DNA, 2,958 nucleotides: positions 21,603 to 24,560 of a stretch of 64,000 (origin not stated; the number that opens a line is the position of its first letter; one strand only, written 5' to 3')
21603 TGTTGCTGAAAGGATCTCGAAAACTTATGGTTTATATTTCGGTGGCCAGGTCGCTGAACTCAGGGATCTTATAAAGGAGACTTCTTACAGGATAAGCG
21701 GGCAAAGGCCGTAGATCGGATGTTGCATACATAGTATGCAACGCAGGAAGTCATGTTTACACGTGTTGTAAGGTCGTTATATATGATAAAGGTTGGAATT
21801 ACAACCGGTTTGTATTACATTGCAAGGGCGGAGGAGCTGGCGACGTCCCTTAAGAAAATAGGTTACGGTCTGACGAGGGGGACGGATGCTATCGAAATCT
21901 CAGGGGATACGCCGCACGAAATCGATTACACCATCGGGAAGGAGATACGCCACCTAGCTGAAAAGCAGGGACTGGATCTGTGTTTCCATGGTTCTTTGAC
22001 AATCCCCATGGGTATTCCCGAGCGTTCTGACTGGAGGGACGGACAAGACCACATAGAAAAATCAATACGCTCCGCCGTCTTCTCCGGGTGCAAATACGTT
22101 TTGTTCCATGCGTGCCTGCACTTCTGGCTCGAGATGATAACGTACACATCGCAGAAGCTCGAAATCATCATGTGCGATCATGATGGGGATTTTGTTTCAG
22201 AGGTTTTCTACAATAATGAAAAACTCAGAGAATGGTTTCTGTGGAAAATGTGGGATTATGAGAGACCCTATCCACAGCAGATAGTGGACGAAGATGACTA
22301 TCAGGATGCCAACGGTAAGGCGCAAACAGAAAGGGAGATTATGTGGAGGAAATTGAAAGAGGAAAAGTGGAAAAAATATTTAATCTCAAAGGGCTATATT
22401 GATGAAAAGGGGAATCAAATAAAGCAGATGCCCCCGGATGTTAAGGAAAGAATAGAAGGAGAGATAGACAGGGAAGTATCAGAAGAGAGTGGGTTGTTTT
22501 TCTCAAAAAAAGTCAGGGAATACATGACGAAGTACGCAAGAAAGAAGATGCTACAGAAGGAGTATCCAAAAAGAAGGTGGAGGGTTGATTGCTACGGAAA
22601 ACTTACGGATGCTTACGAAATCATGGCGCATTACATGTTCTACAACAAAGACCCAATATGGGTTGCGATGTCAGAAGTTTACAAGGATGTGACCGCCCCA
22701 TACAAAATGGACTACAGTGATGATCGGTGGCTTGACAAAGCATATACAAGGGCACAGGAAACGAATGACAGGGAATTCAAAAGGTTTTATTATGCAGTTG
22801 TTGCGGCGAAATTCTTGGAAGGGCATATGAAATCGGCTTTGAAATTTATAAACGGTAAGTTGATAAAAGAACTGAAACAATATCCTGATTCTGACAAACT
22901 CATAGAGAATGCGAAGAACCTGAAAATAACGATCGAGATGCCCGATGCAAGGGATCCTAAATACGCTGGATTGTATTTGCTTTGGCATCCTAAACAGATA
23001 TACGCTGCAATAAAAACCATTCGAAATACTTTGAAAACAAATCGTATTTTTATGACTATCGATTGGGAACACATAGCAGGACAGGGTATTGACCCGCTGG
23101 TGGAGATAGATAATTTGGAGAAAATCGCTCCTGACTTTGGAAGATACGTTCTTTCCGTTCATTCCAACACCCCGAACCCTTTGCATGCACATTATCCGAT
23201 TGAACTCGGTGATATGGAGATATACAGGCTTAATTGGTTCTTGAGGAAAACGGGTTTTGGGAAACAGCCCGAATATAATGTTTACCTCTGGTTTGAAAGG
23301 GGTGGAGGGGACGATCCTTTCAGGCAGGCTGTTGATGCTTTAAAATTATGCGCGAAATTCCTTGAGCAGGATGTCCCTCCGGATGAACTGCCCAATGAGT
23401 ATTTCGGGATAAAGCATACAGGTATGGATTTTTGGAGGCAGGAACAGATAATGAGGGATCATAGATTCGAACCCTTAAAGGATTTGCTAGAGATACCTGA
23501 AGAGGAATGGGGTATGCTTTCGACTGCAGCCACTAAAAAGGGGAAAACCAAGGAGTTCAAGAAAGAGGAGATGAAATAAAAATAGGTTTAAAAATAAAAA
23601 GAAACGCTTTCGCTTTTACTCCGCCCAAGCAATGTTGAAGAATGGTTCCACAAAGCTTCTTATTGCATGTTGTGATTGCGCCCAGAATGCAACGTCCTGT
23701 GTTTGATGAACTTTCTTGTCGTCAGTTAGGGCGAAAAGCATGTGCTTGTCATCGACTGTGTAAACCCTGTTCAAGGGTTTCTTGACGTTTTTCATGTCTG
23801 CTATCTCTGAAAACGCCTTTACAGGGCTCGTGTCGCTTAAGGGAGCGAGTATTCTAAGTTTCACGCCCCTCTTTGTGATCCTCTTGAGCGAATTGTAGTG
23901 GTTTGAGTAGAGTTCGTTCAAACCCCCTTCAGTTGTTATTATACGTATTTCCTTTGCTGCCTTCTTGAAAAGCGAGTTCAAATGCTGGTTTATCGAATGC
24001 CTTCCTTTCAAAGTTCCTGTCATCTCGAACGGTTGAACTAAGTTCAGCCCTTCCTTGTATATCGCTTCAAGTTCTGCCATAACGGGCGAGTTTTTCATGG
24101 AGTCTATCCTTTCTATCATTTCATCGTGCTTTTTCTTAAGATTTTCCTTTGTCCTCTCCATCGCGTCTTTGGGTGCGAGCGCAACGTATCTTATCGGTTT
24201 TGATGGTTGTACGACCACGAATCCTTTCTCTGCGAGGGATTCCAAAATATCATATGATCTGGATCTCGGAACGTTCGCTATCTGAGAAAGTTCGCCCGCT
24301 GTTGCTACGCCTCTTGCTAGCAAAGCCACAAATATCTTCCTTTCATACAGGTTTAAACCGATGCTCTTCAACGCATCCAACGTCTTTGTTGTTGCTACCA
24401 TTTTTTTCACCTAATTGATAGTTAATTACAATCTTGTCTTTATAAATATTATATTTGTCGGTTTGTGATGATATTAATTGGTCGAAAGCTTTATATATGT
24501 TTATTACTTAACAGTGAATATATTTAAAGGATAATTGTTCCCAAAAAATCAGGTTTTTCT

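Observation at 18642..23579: Compact cluster of unrecognisable genes: tandem paralogue pair divergent from a membrane-protein / 571-aa / split-TIM-barrel operon, next to a TrmB regulator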

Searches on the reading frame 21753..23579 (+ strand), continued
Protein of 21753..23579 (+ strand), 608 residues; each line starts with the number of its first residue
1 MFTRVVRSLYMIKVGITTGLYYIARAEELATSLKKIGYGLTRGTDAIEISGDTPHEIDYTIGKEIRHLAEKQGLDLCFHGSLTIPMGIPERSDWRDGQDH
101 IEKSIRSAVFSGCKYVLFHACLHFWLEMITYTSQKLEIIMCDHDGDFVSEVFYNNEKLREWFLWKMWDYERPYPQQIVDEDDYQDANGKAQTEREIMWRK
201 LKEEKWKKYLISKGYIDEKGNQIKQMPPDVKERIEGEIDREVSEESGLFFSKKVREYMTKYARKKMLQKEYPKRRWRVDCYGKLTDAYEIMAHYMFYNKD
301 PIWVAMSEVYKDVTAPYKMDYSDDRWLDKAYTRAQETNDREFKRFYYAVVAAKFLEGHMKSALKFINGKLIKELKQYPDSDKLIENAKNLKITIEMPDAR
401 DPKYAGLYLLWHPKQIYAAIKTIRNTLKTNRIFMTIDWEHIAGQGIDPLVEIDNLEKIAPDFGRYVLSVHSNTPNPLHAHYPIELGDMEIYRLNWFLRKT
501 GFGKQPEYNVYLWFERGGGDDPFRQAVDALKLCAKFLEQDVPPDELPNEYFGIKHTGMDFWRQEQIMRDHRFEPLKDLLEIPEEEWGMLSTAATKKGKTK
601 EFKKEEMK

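Call 52: search_protein_families(library=ncbifam, alignment_id=A2, max_evalue=0.1)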
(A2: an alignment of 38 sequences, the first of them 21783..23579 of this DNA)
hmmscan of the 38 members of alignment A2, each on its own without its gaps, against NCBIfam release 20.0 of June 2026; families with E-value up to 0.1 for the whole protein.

A. member 1, window:21783-23579:+ (598 aa): 0 families

B. families by the number of members that match (of 38 scanned): 12 families
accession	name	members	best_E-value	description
NF041277.1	coba_remo_CbiR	4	0.019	cobamide remodeling phosphodiesterase CbiR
TIGR02191.1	RNaseIII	2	0.028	ribonuclease III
NF003051.0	PRK03968.1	1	0.00068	DNA primase large subunit PriL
NF047900.1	AspMetLigLdmS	1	0.00091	L-aspartate--L-methionine ligase LdmS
TIGR01209.1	TIGR01209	1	0.0028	RNA ligase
NF053565.1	Gins23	1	0.0099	DNA replication protein Gins23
NF052319.1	FEKKY_dom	1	0.028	FEKKY domain-containing protein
NF033165.1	lipo_LipL45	1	0.053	lipoprotein LipL45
NF042955.1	Ppl_antiphage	1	0.059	anti-phage protein Ppl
TIGR03591.1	polynuc_phos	1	0.078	polyribonucleotide nucleotidyltransferase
TIGR02888.1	spore_YlmC_YmxH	1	0.079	YlmC/YmxH family sporulation protein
TIGR02926.1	AhaH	1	0.094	ATP synthase archaeal subunit H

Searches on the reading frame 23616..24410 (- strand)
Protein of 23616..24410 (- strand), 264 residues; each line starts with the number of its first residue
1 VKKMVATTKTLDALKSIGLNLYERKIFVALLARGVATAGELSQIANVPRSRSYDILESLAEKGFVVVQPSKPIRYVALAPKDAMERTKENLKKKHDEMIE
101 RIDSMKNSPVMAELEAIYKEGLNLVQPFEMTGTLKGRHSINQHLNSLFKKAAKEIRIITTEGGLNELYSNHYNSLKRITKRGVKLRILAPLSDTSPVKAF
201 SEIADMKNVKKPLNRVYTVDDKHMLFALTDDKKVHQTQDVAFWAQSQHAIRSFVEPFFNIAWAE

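Call 3: search_protein_families(library=pfam, proteins=[window:23616-24410:-], max_evalue=1)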
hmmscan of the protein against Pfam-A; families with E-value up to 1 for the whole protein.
window:23616-24410:- (264 aa): 9 families
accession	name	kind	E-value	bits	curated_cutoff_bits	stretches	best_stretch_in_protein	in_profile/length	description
PF01978.25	TrmB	-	9.9e-20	70.6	25.6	1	14-80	1-67/68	Sugar-specific transcriptional regulator TrmB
PF11495.14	Regulator_TrmB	-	0.00073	19.3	22.2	1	134-263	5-130/233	Archaeal transcriptional regulator TrmB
PF13091.12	PLDc_2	-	0.012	15.9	27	1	146-232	3-91/132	PLD-like domain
PF09339.16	HTH_IclR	-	0.016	15.4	22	1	36-68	19-51/52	IclR helix-turn-helix domain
PF21476.4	PF0610-like_N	-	0.058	14.1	33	1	28-60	7-39/50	PF0610-like, N-terminal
PF12802.13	MarR_2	-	0.063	13.9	27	1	31-70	14-55/61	MarR family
PF01022.26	HTH_5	-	0.13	12.6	22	0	29-65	9-45/47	Bacterial regulatory protein, arsR family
PF15605.11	Ntox28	-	0.14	12.8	25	0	76-106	78-108/113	Bacterial toxin 28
PF12840.13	HTH_20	-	0.15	12.5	27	1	25-67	8-50/51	Helix-turn-helix domain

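Call 4: search_protein_families(library=ncbifam, proteins=[window:23616-24410:-], max_evalue=1)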
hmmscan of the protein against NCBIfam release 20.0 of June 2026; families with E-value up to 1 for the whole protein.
window:23616-24410:- (264 aa): 7 families
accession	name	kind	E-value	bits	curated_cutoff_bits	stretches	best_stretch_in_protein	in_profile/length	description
NF041141.1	tran_reg_TrmBL2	equivalog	8.4e-18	64.8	530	1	17-243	14-240/264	HTH-type transcriptional regulator TrmBL2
NF047392.1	TransRegTrmBHalo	equivalog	3e-16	59.3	500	1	16-191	15-168/349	HTH-type sugar sensing transcriptional regulator TrmB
NF040851.1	tran_reg_TrmB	equivalog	1.3e-15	57.4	600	1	7-252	4-218/338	HTH-type sugar-sensing transcriptional regulator TrmB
NF047390.1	TransRegTrmBL1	equivalog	1.6e-13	50.3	650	1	10-260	6-238/341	HTH-type sugar sensing transcriptional regulator TrmBL1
NF007339.0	PRK09834.1-1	equivalog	0.018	14.3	299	1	27-70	30-73/271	DNA-binding transcriptional regulator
NF053606.1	Sta1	subfamily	0.04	14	80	1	12-66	10-65/100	Sta1 family transcriptional regulator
NF038319.1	DISARM_DrmC_I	equivalog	0.092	12.3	133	1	139-235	94-185/236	DISARM system phospholipase D-like protein DrmC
